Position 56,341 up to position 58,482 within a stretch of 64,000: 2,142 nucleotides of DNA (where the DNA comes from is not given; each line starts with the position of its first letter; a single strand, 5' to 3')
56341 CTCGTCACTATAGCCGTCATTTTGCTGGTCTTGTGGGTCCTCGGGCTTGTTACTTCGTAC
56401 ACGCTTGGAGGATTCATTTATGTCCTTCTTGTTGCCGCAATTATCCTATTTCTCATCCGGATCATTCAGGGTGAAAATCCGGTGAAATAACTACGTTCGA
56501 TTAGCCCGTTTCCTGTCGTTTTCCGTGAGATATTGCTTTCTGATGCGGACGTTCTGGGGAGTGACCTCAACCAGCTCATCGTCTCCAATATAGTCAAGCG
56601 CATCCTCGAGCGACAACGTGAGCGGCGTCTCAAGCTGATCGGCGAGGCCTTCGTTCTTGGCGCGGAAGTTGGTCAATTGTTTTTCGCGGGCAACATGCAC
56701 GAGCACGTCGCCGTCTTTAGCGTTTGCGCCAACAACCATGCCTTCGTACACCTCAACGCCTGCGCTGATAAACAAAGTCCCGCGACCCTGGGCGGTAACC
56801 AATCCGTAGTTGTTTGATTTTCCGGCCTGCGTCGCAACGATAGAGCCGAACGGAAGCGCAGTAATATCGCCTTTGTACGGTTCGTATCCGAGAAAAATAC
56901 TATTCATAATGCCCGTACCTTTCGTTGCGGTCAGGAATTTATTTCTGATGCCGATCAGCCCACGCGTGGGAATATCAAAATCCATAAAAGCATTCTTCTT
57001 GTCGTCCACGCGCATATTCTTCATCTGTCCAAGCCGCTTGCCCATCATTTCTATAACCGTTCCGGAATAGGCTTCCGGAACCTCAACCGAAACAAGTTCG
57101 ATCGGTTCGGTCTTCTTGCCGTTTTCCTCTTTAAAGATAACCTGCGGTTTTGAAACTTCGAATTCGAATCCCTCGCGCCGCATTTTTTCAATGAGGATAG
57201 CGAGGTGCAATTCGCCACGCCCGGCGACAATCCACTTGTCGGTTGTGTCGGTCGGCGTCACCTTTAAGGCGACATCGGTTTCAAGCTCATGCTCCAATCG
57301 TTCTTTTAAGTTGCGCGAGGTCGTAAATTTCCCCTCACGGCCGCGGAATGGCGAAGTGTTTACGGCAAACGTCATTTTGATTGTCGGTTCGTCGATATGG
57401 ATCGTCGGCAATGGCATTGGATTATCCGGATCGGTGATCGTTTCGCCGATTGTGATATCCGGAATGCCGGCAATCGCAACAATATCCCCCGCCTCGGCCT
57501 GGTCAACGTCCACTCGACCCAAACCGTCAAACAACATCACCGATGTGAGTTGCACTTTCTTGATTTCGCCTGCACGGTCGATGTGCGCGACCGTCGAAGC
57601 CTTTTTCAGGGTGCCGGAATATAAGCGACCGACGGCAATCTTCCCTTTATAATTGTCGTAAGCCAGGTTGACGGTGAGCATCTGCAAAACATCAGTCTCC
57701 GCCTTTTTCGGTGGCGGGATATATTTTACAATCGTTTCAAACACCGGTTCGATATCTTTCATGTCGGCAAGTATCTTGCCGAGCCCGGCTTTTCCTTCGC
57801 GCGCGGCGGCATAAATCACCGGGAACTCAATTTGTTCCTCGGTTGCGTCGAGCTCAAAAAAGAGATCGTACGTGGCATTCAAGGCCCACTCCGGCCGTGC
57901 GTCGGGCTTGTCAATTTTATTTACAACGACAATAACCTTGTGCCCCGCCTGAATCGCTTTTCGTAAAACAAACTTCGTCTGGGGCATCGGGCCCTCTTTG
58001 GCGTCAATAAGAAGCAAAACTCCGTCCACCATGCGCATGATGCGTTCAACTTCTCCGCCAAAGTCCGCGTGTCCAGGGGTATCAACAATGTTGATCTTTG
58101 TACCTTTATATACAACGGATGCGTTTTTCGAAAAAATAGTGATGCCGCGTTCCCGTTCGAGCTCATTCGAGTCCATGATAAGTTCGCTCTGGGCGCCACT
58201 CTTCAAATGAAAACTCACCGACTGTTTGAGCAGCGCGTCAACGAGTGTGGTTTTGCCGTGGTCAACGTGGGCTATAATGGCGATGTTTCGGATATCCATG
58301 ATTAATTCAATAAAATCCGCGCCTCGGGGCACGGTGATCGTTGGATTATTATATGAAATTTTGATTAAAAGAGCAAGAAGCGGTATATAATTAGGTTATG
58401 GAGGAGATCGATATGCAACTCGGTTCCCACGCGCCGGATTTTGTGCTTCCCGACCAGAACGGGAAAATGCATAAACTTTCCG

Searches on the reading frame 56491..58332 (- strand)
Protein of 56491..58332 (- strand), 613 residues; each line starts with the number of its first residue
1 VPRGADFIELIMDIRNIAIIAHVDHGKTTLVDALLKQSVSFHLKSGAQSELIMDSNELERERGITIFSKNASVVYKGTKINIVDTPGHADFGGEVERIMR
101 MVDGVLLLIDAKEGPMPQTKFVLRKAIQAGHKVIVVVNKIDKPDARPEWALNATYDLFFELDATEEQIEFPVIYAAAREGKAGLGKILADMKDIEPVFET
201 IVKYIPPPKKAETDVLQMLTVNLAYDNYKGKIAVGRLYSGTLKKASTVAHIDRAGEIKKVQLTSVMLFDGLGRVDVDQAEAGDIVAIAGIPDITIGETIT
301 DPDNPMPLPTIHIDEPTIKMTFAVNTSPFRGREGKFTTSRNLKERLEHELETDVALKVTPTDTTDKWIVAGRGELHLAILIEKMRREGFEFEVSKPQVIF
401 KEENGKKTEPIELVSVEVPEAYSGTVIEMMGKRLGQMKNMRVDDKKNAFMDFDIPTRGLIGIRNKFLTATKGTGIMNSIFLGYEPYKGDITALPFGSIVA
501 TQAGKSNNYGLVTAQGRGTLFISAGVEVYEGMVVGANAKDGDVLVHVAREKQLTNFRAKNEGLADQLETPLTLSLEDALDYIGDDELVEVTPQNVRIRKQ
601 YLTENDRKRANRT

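Call 42: search_protein_families(library=pfam, proteins=[window:56491-58332:-], max_evalue=0.001)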
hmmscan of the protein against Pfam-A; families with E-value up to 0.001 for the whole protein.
window:56491-58332:- (613 aa): 7 families
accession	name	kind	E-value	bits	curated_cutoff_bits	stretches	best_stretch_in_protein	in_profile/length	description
PF00009.33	GTP_EFTU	-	5.2e-55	186.4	26.5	1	13-207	2-188/188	Elongation factor Tu GTP binding domain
PF21018.2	BipA_C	-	9.8e-38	128.7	23.8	1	496-603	2-109/110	TypA/BipA C-terminal domain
PF00679.30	EFG_C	-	6.1e-20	71.5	27.9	1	408-490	3-85/89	Elongation factor G C-terminus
PF03144.31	GTP_EFTU_D2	-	3.4e-12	47.1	30.3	1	230-300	1-73/73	Elongation factor Tu domain 2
PF22042.2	EF-G_D2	-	1.2e-10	41.7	27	1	221-300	7-82/84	Elongation factor G domain 2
PF01926.29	MMR_HSR1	-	5.4e-08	33.4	21.9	1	17-139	2-113/113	50S ribosome-binding GTPase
PF14492.12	EFG_III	-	6.6e-08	32.9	27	1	340-394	19-74/75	Elongation Factor G, domain III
